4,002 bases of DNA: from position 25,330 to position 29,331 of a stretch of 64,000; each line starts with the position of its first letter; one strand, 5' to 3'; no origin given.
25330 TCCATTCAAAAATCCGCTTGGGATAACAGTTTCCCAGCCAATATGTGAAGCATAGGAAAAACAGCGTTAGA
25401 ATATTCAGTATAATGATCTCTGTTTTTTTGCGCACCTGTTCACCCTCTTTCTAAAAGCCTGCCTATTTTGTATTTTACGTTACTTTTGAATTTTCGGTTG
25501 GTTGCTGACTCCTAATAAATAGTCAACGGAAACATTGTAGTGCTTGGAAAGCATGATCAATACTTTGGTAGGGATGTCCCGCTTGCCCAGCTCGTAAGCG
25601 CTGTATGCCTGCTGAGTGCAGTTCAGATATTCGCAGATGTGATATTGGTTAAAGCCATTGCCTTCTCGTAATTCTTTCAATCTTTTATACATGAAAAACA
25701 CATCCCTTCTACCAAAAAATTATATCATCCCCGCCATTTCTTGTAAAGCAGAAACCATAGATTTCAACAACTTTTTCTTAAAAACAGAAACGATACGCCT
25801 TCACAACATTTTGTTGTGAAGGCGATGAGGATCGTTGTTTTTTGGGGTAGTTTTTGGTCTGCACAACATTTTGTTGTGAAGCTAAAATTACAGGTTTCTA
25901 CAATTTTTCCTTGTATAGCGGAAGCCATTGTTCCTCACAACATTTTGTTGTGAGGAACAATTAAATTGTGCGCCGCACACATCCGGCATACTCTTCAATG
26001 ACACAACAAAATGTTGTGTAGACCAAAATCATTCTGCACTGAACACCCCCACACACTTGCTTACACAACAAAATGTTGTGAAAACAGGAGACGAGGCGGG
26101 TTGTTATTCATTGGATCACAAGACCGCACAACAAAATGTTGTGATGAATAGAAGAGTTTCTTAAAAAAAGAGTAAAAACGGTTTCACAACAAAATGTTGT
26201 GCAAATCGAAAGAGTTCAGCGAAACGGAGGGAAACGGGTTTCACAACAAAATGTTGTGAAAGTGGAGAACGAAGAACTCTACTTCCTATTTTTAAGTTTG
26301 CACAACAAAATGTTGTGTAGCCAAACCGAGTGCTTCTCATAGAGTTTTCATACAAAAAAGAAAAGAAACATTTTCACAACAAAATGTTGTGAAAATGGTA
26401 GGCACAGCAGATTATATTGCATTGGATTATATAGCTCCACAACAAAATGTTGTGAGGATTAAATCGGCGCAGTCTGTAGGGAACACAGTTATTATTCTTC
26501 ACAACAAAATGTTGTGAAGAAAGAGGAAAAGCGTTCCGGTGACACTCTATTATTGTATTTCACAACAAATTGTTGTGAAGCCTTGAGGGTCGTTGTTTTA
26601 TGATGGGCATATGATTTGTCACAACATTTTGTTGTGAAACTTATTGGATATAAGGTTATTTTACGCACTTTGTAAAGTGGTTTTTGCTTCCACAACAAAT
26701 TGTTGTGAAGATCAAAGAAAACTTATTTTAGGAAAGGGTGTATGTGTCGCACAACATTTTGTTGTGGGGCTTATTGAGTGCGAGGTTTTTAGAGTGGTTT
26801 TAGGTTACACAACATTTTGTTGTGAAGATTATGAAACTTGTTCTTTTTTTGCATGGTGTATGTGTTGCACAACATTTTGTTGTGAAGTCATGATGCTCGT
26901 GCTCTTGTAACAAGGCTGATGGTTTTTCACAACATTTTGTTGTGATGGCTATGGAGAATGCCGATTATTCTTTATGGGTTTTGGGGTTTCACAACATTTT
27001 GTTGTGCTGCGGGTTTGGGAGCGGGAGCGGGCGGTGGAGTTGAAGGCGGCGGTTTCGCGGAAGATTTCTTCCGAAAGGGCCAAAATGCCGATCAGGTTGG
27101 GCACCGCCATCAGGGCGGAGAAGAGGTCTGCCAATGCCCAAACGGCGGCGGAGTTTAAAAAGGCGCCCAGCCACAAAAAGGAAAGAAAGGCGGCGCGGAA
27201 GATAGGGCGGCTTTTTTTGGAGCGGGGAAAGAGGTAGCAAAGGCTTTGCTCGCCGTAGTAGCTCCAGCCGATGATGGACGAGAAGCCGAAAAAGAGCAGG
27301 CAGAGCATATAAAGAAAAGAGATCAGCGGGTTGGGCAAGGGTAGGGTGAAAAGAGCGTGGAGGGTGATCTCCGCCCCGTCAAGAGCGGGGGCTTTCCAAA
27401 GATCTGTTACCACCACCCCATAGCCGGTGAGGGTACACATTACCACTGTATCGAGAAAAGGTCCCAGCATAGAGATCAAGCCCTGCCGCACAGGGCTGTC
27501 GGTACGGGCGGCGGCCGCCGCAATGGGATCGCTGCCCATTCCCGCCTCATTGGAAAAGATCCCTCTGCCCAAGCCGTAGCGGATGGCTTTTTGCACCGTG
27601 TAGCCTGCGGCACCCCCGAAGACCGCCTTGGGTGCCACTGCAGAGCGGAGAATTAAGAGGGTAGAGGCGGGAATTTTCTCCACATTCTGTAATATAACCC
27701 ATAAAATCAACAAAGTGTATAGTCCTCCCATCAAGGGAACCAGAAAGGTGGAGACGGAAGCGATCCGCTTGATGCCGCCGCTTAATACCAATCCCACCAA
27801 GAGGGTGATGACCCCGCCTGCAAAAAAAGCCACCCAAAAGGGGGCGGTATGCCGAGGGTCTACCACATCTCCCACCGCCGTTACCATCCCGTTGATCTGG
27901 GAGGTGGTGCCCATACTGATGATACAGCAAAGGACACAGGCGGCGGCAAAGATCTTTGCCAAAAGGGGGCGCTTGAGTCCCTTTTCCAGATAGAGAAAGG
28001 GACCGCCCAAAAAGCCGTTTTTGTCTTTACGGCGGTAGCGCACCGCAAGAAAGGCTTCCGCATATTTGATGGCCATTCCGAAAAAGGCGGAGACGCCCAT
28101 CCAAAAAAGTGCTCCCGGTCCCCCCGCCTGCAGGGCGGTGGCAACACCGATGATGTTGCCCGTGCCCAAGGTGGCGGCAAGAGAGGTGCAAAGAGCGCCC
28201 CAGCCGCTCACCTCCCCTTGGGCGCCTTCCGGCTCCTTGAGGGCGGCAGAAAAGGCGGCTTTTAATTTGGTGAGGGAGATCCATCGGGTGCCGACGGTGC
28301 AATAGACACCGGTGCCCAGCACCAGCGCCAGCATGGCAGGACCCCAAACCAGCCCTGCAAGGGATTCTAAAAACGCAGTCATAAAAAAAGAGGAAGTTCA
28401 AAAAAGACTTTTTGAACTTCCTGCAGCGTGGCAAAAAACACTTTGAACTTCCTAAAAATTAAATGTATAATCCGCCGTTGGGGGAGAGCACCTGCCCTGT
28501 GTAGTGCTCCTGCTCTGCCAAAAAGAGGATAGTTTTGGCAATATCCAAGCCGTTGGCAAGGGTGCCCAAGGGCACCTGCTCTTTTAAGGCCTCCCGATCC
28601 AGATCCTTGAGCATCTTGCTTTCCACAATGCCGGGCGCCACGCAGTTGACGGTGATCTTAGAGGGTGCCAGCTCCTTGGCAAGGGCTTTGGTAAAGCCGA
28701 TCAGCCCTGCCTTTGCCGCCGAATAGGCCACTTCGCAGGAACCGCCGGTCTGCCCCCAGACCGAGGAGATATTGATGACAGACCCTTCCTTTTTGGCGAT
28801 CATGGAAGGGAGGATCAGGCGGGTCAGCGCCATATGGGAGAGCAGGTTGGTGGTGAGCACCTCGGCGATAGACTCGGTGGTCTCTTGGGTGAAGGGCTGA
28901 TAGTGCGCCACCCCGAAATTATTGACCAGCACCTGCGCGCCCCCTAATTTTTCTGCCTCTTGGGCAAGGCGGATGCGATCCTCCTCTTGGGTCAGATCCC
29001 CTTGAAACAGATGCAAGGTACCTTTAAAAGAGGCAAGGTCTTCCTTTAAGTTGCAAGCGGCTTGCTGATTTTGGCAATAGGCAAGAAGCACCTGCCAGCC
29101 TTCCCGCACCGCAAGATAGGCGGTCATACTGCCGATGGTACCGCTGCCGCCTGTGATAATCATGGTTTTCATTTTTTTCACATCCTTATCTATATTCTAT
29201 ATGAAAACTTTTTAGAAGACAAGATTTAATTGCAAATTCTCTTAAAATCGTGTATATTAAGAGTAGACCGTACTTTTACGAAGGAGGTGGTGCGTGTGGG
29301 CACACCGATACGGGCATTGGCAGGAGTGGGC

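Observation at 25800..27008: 1.2-kb array of 20 copies of a perfect palindrome (CACAACA-WWW-TGTTGTG) at ~60-bp spacing, starting 53 bp upstream of an XRE-regulator promoter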

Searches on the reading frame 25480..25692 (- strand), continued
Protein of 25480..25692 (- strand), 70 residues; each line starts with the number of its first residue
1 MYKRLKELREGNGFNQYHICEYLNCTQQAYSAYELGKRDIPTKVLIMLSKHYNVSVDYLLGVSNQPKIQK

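Call 85: search_solved_structures(query=window:25480-25692:-, max_evalue=0.01, show_alignments=3)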
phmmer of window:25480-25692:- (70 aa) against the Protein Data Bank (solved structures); distinct sequences matched with E-value up to 0.01: 3.
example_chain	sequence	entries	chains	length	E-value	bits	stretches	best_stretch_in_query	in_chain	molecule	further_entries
7t8i_A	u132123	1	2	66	1.7e-09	40.8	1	3-61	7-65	Phage element (ICEBs1)transcriptional regulator (Xre family)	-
3op9_A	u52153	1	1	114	0.0016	22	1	4-68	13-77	Pli0006 protein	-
1per_L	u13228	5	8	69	0.0048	20.5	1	3-64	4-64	PROTEIN (434 REPRESSOR) | 434 REPRESSOR | REPRESSOR PROTEIN CI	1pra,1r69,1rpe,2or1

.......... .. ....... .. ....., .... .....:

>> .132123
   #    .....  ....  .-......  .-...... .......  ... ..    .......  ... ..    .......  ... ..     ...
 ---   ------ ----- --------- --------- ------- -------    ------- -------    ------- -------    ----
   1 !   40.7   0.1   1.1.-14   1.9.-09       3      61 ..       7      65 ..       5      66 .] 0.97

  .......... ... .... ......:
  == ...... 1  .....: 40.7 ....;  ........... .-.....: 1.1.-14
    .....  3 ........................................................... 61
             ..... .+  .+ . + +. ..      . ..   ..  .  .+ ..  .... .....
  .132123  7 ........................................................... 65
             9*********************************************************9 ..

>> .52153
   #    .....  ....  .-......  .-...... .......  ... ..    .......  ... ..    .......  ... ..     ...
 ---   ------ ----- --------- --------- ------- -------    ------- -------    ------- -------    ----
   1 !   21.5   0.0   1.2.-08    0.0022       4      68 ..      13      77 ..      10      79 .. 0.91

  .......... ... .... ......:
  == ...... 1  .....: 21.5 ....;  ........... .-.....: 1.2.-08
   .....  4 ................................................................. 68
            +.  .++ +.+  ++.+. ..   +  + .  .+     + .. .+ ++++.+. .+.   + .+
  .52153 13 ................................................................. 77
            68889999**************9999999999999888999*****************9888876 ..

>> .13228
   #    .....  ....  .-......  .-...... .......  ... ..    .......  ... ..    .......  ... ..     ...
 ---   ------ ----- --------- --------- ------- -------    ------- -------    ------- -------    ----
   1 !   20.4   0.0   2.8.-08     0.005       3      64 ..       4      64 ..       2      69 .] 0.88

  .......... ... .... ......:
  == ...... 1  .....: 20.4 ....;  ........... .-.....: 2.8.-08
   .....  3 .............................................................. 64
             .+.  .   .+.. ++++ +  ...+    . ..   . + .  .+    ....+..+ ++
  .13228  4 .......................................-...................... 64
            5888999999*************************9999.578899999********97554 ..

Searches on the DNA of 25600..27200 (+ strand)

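Call 15: search_rna_families(source=window, start=25600, end=27200, threshold=evalue, max_evalue=10)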
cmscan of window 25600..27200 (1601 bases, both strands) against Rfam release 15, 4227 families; matches with E-value up to 10: 36.
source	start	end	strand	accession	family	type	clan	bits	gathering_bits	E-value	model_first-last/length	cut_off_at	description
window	26555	26711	-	RF01606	plasmodium_snoR31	Gene; snRNA; snoRNA; HACA-box;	-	25.6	60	0.89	1-145/145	no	small nucleolar RNA snoR31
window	26555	26642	+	RF03765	mir-2059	Gene; miRNA;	-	24.4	90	0.056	1-68/68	no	mir-2059 microRNA precursor family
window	25929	26026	+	RF03564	mir-9416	Gene; miRNA;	-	23.3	100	0.12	1-68/68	no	mir-9416 microRNA precursor family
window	26125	26203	-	RF00743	mir-308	Gene; miRNA;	-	21.3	60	0.18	1-63/63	no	mir-308 microRNA precursor family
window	25800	25880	+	RF00743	mir-308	Gene; miRNA;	-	20.2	60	0.36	1-63/63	no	mir-308 microRNA precursor family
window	26154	26291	+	RF04182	GibS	Gene; sRNA;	-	20.1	115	6.4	1-142/142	no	GibS sRNA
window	26380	26448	-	RF04001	mir-7918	Gene; miRNA;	-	19.7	80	0.5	1-58/58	no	mir-7918 microRNA precursor family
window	25927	25961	+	RF04241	mir-5014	Gene; miRNA;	-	19.5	101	0.73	1-123/123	no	mir-5014 microRNA precursor family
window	25927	25961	-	RF04241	mir-5014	Gene; miRNA;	-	19.4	101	0.78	1-123/123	no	mir-5014 microRNA precursor family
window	25926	26030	+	RF04044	mir-7939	Gene; miRNA;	-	19.2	75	0.77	1-61/61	no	mir-7939 microRNA precursor family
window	26247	26311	-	RF04001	mir-7918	Gene; miRNA;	-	18.5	80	1.1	1-58/58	no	mir-7918 microRNA precursor family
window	26669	26729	+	RF02721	sca_ncR26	Gene; snRNA; snoRNA; scaRNA;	-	18.5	37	8.3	1-68/68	no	Small Cajal body specific RNA ncR26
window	26182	26261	+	RF04228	MIR6140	Gene; miRNA;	-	18.2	140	3.1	47-119/165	no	MIR6140 microRNA precursor family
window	26688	26769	+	RF04228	MIR6140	Gene; miRNA;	-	18.2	140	3.1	47-119/165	no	MIR6140 microRNA precursor family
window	25799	25881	-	RF04228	MIR6140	Gene; miRNA;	-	18.1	140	3.4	47-119/165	no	MIR6140 microRNA precursor family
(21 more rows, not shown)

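Call 61: search_dna_similar(query=window:25700-27010:+, collection=plasmids, mode=distant, max_evalue=0.01, max_rows=10)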
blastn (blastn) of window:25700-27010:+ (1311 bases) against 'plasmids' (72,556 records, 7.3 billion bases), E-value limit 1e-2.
No match.

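Call 62: search_dna_similar(query=window:25700-27010:+, collection=phages, mode=distant, max_evalue=0.01, max_rows=10)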
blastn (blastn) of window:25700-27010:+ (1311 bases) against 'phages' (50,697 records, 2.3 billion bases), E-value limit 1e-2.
No match.

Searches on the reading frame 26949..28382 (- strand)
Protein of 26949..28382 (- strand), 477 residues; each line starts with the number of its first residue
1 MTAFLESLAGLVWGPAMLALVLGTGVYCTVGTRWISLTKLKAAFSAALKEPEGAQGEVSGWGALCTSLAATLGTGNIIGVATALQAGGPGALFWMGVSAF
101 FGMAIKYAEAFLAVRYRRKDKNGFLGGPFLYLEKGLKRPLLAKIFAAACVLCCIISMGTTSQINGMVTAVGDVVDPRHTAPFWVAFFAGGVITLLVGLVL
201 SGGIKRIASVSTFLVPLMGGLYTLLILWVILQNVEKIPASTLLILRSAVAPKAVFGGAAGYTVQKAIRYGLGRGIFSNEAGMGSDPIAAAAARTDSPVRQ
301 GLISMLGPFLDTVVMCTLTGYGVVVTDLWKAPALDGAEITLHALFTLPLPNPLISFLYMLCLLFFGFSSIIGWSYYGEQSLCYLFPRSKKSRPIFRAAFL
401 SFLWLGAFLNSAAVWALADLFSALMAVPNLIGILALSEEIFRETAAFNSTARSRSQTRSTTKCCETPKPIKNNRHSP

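Call 6: search_protein_families(library=pfam, proteins=[window:26949-28382:-])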
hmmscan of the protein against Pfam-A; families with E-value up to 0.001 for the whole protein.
window:26949-28382:- (477 aa): 1 family
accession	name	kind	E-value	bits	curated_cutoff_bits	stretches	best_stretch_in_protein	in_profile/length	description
PF01235.23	Na_Ala_symp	-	3.2e-117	392.6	24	1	50-454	5-386/392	Sodium:alanine symporter family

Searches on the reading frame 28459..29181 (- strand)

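Call 6: search_protein_families(library=pfam, proteins=[window:28459-29181:-])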
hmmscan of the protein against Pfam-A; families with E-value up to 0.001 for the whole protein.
window:28459-29181:- (240 aa): 5 families
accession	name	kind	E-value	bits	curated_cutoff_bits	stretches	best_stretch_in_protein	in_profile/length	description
PF00106.31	adh_short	-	5.6e-49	166.7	26.6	1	5-196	1-192/195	short chain dehydrogenase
PF13561.12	adh_short_C2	-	6.9e-42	144.1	27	1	16-238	8-235/236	Enoyl-(Acyl carrier protein) reductase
PF08659.16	KR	-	4.8e-09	36.8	22.6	1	6-168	2-164/180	KR domain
PF01370.27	Epimerase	-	1.8e-05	24.7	20.9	1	7-116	1-95/240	NAD dependent epimerase/dehydratase family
PF16363.11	GDP_Man_Dehyd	-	0.00023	21.2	27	1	8-75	1-73/332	GDP-mannose 4,6 dehydratase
